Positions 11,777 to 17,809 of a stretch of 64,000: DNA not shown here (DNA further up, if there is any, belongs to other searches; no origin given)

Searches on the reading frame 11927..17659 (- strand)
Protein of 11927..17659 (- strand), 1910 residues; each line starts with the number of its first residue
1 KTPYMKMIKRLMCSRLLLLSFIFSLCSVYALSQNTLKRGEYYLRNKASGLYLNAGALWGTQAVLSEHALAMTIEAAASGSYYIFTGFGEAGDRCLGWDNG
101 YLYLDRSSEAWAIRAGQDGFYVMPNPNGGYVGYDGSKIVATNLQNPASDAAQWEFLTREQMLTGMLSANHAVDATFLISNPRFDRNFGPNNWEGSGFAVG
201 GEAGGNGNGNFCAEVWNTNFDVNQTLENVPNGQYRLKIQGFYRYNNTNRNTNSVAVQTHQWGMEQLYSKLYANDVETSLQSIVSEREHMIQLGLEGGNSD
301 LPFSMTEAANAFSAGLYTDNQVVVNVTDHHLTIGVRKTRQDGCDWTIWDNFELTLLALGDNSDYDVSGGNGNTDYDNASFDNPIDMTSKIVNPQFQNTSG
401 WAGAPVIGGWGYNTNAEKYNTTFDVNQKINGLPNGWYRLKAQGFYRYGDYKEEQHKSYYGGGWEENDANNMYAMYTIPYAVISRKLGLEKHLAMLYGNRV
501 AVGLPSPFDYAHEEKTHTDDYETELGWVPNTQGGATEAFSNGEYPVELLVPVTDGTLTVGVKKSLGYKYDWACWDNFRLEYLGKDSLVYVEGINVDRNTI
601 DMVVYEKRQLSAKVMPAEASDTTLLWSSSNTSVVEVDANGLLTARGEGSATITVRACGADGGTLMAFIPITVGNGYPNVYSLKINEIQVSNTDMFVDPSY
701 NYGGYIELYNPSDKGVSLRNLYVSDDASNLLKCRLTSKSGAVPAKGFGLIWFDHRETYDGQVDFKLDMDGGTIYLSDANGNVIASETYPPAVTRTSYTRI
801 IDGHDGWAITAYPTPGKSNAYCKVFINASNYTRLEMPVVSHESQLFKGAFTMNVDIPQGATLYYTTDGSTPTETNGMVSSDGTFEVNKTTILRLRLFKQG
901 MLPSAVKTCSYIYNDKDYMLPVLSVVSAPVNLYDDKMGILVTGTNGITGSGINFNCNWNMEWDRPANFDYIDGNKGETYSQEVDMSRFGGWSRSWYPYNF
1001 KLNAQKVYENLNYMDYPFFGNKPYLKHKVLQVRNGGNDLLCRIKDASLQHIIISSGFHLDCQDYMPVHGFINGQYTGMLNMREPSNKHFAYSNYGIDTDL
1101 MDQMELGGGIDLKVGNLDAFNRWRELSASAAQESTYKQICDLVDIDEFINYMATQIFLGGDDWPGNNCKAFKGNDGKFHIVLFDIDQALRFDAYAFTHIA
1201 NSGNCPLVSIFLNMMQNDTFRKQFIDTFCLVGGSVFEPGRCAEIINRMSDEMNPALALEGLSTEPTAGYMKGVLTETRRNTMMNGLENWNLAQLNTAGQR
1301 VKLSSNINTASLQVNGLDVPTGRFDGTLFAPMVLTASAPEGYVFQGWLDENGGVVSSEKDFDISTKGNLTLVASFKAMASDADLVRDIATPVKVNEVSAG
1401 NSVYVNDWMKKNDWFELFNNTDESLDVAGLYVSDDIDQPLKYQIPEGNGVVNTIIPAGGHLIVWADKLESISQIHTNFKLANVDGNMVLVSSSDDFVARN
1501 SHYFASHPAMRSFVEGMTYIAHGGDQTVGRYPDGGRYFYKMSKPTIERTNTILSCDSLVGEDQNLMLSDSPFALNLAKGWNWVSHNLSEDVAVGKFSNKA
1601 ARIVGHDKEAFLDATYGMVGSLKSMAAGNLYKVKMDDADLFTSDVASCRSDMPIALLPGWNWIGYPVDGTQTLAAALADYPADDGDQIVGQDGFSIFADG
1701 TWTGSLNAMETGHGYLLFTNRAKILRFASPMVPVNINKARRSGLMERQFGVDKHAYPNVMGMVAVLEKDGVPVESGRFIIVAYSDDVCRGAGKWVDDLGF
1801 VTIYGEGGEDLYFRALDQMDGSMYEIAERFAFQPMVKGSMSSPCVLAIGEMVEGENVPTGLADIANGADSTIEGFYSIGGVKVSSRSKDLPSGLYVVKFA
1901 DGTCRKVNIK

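Call 71: search_protein_families(library=pfam, proteins=[window:11927-17659:-], max_evalue=0.00001)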
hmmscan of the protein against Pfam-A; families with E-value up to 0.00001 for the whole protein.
window:11927-17659:- (1910 aa): 5 families
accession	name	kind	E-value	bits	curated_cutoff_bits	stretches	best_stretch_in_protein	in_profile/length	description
PF00932.25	LTD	-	1.6e-20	74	34.3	2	682-788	8-107/109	Lamin Tail Domain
PF08757.17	CotH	-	7.3e-19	68.9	23.8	1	989-1257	5-289/322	CotH kinase protein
PF02368.24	Big_2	-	4.4e-11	43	22.8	1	590-654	2-66/79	Bacterial Ig-like domain (group 2)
PF13290.12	CHB_HEX_C_1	-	2.6e-08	34.1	22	1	857-908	18-67/67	Chitobiase/beta-hexosaminidase C-terminal domain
PF13287.12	Fn3_assoc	-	9.1e-08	32.5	23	1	858-911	8-59/59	Fn3 associated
